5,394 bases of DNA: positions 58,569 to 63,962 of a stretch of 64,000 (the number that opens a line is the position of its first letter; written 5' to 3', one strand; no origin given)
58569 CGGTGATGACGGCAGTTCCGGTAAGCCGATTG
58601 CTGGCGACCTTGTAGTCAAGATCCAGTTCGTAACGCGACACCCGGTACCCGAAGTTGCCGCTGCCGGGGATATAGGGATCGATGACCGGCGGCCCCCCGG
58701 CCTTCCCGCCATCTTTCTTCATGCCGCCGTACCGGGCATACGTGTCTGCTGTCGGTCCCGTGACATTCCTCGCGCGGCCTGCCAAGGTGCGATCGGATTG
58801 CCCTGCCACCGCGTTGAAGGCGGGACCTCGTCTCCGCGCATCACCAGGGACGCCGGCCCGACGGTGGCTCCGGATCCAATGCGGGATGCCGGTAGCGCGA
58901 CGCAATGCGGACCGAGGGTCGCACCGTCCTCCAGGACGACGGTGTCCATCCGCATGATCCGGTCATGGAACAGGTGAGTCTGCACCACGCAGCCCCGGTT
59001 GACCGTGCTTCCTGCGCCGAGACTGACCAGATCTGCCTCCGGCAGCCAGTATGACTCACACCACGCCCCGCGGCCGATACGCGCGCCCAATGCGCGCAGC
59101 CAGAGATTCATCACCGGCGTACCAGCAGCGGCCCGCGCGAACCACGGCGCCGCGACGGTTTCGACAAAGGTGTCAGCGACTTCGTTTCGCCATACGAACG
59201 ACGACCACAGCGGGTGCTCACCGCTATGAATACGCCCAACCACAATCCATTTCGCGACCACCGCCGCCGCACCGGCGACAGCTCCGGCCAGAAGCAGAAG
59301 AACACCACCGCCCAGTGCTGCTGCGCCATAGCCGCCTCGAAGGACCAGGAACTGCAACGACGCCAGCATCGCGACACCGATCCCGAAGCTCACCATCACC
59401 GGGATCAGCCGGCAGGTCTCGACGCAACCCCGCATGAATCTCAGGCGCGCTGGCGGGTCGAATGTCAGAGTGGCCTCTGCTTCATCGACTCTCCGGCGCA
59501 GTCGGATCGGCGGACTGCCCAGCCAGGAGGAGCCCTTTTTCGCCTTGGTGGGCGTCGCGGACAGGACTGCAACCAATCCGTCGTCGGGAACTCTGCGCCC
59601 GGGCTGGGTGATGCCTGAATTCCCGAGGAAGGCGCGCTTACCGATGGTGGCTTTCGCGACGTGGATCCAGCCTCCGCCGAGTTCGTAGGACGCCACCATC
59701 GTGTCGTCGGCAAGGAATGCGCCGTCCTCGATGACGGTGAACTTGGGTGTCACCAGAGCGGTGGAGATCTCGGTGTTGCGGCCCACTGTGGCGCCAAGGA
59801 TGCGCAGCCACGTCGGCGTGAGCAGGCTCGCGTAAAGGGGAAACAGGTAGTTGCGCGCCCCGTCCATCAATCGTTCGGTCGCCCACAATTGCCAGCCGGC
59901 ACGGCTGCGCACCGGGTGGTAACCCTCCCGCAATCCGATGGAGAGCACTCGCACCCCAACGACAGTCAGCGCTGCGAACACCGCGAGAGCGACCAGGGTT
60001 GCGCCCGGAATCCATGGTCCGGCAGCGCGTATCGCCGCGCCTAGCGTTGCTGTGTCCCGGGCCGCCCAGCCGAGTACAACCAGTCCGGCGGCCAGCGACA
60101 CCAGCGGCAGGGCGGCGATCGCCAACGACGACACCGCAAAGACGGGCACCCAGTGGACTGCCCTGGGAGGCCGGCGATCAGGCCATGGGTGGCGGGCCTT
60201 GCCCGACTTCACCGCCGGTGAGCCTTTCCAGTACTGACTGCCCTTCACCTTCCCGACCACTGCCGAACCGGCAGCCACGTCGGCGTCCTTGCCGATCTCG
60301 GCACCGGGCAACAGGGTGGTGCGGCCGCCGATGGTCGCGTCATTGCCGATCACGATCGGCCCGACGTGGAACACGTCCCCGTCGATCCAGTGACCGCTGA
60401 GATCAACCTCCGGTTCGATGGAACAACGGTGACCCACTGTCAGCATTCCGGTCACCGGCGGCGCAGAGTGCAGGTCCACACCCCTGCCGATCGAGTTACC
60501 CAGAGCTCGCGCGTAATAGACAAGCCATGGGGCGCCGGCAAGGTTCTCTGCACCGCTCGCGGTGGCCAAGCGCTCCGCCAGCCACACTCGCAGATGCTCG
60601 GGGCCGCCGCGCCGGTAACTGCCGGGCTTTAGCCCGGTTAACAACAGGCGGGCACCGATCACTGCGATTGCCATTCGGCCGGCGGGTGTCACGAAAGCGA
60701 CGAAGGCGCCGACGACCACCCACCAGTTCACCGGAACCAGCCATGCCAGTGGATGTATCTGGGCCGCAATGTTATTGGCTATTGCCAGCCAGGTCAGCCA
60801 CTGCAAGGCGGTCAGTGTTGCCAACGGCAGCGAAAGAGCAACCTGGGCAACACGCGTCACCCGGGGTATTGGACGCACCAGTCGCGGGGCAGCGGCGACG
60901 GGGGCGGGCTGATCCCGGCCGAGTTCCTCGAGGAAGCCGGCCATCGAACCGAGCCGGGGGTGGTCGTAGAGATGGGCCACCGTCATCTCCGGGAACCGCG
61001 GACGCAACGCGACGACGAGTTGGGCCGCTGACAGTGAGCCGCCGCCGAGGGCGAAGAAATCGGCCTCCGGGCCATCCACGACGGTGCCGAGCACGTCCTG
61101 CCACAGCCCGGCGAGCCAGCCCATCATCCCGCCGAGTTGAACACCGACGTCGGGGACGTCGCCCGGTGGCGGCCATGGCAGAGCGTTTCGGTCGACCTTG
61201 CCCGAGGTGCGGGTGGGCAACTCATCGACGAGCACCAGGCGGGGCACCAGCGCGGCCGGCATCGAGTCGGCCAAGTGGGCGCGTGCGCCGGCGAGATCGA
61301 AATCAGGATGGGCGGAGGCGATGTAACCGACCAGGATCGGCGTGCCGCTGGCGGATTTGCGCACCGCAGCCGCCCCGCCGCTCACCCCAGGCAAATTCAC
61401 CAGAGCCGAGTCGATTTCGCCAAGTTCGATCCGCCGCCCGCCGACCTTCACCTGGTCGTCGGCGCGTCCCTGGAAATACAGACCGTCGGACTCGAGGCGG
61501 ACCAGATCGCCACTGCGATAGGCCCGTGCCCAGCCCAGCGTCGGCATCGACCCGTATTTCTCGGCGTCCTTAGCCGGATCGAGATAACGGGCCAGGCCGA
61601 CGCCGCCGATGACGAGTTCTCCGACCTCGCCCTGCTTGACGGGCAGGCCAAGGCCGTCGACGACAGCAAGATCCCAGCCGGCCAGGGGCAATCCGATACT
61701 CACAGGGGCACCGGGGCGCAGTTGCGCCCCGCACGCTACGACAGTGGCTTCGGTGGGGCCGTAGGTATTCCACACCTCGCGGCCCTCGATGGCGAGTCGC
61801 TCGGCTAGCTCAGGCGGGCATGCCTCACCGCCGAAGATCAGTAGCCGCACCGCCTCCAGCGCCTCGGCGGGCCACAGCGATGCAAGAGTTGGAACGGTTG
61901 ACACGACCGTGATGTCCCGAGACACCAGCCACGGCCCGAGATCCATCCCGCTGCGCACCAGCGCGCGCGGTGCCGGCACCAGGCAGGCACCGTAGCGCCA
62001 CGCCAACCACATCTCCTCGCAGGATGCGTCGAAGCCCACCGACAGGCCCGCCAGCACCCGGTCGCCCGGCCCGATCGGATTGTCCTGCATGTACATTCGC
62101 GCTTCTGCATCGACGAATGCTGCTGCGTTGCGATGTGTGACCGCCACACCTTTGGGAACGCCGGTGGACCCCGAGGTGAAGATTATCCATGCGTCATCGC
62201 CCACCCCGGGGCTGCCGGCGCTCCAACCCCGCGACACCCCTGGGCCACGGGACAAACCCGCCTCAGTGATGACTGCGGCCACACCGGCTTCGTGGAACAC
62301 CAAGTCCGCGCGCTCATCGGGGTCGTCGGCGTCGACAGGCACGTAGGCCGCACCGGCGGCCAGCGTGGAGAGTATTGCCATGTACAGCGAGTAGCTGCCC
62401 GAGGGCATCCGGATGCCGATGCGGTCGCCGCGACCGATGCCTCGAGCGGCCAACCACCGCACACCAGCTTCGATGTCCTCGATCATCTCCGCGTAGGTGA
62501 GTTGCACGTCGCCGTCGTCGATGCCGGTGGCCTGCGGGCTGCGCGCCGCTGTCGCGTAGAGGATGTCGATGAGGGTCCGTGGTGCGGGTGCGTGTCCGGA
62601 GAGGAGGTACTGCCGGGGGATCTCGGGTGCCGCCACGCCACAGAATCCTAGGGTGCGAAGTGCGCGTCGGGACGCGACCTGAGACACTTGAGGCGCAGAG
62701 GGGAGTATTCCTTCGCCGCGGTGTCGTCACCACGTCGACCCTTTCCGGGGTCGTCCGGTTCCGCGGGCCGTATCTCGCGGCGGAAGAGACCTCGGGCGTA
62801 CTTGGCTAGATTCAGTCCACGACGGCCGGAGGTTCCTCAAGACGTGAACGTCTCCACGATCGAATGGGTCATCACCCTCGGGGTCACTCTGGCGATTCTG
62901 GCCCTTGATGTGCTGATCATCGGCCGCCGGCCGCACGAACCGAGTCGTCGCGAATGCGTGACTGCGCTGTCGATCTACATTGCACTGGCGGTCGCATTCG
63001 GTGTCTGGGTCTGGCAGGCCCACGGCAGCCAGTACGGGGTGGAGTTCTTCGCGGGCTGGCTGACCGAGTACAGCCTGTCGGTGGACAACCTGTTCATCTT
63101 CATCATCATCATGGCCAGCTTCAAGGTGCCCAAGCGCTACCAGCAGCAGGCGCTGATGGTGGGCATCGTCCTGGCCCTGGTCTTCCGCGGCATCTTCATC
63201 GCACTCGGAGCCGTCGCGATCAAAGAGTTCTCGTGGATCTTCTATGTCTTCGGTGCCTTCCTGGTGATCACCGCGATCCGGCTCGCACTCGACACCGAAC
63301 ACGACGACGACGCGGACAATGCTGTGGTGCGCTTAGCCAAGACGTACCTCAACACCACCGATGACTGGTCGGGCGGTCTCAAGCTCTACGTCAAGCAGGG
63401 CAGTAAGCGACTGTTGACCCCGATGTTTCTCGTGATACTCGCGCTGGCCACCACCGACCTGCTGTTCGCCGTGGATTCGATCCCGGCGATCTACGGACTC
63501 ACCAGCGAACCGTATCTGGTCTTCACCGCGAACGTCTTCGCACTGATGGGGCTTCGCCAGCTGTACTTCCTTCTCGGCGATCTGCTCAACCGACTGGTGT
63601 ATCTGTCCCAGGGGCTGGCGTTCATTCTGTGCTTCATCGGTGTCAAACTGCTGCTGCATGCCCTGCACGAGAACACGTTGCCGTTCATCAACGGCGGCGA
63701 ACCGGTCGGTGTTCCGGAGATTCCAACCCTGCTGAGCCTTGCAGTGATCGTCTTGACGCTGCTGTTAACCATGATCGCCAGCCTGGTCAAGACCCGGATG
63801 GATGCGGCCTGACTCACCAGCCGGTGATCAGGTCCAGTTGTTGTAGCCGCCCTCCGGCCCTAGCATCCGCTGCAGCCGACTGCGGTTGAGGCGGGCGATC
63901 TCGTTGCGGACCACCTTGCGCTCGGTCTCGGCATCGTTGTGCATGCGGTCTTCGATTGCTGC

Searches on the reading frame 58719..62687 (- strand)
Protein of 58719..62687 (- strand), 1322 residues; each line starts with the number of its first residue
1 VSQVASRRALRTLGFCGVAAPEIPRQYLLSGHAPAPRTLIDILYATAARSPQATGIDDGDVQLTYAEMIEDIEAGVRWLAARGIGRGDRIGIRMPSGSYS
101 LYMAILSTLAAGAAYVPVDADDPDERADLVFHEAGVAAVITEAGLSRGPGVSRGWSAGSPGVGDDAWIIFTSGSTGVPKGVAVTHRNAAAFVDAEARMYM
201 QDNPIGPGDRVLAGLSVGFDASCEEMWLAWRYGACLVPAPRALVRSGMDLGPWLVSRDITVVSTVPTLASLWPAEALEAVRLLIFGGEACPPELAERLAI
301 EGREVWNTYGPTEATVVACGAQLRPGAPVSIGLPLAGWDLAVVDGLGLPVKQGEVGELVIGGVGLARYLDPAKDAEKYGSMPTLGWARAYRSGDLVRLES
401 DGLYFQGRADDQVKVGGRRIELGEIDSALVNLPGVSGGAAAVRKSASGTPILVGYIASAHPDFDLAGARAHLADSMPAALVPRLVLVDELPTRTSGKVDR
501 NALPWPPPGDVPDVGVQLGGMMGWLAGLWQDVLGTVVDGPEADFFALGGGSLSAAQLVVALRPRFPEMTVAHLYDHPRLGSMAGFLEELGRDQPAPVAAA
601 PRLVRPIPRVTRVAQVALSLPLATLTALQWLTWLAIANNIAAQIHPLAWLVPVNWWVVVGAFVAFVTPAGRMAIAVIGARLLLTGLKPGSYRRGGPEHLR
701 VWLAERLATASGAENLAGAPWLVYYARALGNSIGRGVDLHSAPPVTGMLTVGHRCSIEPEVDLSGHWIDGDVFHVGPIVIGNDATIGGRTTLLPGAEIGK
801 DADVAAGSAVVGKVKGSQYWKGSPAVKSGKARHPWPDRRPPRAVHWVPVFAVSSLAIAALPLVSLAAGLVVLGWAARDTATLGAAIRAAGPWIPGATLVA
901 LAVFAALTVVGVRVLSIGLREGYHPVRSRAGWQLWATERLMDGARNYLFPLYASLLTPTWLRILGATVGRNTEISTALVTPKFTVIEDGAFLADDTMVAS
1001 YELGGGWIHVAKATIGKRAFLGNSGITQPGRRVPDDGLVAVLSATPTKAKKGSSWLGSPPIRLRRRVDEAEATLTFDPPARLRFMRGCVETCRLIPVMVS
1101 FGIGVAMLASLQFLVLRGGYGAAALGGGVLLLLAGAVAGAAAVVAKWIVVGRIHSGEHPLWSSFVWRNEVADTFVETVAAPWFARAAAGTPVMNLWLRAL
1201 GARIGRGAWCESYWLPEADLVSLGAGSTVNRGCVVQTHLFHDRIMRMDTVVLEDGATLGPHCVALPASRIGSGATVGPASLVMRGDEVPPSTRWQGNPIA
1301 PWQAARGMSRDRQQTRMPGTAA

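Call 7: search_protein_families(library=pfam, proteins=[window:58719-62687:-], max_evalue=0.001)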
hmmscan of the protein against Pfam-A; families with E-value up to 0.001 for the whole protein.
window:58719-62687:- (1322 aa): 4 families
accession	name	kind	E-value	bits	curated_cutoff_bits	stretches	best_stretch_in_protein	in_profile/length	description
PF00501.34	AMP-binding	-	1.1e-57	196.1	29.9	1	45-367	3-381/384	AMP-binding enzyme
PF00550.31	PP-binding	-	2.3e-11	44.2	20.8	1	524-586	2-67/67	Phosphopantetheine attachment site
PF00132.30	Hexapep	-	1.4e-08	34.5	27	1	778-810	2-34/36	Bacterial transferase hexapeptide (six repeats)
PF14602.12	Hexapep_2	-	0.00022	21.3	27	1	777-810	1-32/34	Hexapeptide repeat of succinyl-transferase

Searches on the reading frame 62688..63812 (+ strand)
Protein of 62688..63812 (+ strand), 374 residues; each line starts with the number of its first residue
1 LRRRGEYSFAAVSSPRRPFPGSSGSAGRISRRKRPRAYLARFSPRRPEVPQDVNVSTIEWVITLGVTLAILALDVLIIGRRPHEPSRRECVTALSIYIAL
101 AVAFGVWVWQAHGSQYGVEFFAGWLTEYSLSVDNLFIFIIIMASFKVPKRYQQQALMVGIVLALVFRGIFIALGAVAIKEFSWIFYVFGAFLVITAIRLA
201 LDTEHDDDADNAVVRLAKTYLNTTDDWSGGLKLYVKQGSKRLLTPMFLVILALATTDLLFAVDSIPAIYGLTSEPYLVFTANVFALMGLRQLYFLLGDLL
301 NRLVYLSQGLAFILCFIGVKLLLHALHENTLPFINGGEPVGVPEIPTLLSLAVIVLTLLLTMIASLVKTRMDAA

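Call 7: search_protein_families(library=pfam, proteins=[window:62688-63812:+], max_evalue=0.001)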
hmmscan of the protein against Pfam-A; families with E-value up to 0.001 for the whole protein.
window:62688-63812:+ (374 aa): 1 family
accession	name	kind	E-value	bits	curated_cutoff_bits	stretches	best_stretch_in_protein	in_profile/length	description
PF03741.22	TerC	-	2.7e-48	164.5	27.8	1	121-324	1-177/178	Integral membrane protein TerC family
